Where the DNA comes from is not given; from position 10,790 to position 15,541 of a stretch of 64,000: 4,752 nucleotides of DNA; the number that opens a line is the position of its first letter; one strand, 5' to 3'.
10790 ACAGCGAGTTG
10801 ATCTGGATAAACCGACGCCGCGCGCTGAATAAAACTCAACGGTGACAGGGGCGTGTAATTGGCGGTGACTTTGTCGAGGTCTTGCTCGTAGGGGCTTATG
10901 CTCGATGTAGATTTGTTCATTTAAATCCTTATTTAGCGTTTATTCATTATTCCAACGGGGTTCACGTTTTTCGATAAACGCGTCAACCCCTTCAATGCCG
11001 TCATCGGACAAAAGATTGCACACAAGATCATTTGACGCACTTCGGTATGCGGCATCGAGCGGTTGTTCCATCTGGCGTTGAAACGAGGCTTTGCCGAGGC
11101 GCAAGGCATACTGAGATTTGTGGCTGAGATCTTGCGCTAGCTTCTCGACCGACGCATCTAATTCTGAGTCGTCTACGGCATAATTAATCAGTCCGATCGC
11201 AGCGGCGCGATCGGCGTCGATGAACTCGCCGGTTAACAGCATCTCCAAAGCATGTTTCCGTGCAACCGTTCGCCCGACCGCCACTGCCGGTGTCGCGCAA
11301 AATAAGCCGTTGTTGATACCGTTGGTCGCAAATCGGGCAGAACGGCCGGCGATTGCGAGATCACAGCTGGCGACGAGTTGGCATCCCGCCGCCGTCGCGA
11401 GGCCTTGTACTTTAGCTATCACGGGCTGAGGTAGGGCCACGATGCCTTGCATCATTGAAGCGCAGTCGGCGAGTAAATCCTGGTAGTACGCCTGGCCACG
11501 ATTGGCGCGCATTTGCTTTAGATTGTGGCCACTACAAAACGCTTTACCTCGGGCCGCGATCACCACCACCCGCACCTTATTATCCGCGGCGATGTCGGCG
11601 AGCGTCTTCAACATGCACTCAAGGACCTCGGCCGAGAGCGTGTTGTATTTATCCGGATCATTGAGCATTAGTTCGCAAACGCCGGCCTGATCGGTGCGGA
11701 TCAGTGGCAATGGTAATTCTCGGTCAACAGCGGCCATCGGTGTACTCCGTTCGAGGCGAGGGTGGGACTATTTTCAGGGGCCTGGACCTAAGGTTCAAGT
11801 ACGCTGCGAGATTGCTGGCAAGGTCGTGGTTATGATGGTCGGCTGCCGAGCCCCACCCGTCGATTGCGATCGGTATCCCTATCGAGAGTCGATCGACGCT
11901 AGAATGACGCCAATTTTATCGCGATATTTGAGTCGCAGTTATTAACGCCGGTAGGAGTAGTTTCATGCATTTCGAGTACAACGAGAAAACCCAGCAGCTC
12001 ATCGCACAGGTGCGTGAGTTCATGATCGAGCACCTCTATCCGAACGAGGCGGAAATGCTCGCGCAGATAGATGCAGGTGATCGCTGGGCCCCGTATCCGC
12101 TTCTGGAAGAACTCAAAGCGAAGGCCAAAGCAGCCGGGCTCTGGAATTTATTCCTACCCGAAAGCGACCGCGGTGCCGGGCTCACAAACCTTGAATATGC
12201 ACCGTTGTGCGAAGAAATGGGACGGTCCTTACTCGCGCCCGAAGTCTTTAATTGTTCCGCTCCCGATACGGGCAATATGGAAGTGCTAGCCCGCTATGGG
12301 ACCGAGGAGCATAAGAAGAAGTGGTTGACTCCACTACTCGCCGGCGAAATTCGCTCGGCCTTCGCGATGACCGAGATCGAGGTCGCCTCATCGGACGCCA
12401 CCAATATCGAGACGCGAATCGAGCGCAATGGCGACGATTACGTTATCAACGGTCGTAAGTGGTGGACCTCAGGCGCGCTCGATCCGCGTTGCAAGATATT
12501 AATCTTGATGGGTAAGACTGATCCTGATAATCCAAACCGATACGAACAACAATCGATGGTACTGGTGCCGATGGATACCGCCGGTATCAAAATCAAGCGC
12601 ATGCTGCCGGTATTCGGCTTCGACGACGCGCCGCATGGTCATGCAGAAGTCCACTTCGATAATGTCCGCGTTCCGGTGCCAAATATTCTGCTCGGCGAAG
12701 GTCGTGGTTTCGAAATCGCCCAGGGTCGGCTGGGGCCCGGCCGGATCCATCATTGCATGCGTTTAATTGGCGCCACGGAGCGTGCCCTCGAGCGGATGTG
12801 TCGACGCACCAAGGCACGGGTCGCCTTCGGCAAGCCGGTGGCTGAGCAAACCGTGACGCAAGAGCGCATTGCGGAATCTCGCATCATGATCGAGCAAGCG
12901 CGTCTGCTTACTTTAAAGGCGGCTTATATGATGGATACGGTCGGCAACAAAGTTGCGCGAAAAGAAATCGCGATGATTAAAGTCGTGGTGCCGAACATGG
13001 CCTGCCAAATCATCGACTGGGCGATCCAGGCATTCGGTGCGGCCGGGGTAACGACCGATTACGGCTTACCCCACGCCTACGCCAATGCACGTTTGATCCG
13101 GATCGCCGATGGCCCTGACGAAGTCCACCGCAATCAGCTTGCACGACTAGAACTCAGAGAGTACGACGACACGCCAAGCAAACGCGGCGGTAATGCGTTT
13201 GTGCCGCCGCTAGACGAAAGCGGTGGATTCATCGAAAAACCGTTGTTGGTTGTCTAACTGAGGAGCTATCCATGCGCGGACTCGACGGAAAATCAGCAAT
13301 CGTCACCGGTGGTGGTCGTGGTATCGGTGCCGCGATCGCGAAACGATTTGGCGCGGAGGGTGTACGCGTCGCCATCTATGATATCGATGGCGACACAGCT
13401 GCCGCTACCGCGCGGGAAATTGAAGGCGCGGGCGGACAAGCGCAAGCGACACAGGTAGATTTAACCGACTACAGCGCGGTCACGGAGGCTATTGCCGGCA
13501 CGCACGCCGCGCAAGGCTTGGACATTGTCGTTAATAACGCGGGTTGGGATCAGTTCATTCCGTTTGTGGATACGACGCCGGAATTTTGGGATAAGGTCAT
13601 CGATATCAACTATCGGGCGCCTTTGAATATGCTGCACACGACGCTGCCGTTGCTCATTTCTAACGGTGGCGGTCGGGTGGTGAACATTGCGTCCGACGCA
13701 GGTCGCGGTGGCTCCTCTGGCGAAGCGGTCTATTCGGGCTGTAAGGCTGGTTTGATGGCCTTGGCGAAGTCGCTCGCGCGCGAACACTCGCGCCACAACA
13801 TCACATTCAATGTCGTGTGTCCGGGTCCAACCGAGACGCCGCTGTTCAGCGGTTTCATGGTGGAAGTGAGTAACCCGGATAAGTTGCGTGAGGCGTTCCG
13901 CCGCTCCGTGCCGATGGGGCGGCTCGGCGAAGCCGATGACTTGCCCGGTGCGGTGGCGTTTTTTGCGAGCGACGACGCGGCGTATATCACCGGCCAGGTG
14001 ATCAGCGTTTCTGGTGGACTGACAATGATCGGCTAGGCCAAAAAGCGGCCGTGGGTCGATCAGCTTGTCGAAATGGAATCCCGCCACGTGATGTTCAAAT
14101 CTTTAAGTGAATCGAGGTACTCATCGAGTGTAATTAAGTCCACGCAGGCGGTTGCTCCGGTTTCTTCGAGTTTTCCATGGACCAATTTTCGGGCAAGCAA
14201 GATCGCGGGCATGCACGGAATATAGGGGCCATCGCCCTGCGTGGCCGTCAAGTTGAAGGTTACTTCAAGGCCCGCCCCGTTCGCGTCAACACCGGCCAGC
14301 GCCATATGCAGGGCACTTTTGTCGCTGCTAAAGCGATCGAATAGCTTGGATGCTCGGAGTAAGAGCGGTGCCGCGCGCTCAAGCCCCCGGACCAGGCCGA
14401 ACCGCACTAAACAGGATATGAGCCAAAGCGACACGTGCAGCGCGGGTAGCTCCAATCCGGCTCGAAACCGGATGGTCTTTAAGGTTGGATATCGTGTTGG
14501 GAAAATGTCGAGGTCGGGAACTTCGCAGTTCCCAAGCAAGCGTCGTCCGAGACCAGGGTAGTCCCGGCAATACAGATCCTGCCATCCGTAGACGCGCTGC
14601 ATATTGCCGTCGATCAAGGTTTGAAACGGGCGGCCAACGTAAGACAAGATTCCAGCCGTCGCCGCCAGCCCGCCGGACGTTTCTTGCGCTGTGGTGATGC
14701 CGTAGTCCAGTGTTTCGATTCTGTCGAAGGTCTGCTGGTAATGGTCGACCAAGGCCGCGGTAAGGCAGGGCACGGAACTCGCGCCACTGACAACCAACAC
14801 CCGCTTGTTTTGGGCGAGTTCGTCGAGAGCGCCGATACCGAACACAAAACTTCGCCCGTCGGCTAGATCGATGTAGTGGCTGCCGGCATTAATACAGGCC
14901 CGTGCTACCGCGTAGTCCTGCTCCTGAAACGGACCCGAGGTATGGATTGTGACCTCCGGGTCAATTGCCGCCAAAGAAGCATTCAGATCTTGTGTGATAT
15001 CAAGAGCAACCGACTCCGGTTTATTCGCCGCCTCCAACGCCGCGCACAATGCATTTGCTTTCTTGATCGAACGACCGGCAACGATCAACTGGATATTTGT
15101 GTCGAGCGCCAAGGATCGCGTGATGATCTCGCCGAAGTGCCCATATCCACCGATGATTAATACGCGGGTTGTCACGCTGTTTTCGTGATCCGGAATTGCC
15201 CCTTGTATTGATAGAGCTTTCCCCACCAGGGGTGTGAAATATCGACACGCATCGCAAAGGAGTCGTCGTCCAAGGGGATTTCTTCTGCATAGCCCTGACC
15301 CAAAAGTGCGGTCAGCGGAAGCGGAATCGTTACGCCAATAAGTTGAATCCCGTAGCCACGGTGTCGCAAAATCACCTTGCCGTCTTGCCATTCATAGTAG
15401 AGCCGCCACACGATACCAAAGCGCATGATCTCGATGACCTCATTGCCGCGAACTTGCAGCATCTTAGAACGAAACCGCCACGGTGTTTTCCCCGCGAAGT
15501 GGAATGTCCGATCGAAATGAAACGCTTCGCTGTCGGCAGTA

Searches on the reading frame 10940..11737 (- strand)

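Call 72: search_protein_families(library=pfam, proteins=[window:10940-11737:-], max_evalue=0.00001)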
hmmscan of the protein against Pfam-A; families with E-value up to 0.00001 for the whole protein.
window:10940-11737:- (265 aa): 2 families
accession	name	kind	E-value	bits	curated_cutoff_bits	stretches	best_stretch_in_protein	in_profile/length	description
PF00378.25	ECH_1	-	3.1e-50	171.3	27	1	17-264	3-250/251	Enoyl-CoA hydratase/isomerase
PF16113.10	ECH_2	-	2.1e-24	87.1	27.2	1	23-212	4-197/335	Enoyl-CoA hydratase/isomerase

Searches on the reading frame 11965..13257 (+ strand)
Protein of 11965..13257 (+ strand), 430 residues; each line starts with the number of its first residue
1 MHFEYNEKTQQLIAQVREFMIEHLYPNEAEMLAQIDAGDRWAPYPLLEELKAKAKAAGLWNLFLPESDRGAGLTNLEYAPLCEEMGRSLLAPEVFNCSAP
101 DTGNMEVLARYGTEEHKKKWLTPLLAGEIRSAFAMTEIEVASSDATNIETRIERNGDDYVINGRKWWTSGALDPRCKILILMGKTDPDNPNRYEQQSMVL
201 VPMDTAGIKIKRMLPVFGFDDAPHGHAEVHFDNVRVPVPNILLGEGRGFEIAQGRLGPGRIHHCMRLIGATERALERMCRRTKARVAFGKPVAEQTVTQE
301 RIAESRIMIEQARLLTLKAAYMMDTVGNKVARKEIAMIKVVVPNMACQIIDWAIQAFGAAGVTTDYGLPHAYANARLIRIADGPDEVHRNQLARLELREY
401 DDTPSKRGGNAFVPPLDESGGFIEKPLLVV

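Call 72: search_protein_families(library=pfam, proteins=[window:11965-13257:+], max_evalue=0.00001)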
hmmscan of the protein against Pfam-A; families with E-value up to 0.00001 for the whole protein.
window:11965-13257:+ (430 aa): 4 families
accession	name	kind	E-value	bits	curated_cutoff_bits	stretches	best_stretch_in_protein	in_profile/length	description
PF00441.29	Acyl-CoA_dh_1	-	1.5e-38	132.7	22.4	1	246-394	1-147/150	Acyl-CoA dehydrogenase, C-terminal domain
PF02770.24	Acyl-CoA_dh_M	-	8.9e-21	74.3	33.3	1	132-234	1-97/97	Acyl-CoA dehydrogenase, middle domain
PF02771.21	Acyl-CoA_dh_N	-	2.1e-16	60.7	22.9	1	7-128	2-113/113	Acyl-CoA dehydrogenase, N-terminal domain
PF08028.16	Acyl-CoA_dh_2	-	3.6e-12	47.1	22.7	1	262-368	2-116/134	Acyl-CoA dehydrogenase, C-terminal domain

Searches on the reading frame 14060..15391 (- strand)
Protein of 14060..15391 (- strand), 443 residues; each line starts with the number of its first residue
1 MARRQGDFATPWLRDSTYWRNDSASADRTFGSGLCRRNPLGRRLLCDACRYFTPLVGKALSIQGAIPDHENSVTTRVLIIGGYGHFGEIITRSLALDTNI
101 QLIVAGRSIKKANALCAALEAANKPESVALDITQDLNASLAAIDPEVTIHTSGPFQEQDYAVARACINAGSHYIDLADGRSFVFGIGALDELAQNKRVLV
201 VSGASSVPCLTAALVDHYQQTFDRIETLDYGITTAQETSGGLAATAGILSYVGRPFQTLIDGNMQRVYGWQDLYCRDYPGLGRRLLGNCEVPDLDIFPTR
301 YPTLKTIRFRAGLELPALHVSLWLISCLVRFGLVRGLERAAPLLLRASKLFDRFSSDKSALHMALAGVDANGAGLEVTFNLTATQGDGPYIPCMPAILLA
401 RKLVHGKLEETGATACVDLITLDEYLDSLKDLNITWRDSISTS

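Call 72: search_protein_families(library=pfam, proteins=[window:14060-15391:-], max_evalue=0.00001)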
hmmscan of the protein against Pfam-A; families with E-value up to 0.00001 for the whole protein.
window:14060-15391:- (443 aa): 1 family
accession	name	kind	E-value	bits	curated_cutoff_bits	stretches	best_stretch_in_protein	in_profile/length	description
PF03435.24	Sacchrp_dh_NADP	-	2.9e-11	44.3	25.1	1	77-177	1-99/129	Saccharopine dehydrogenase NADP binding domain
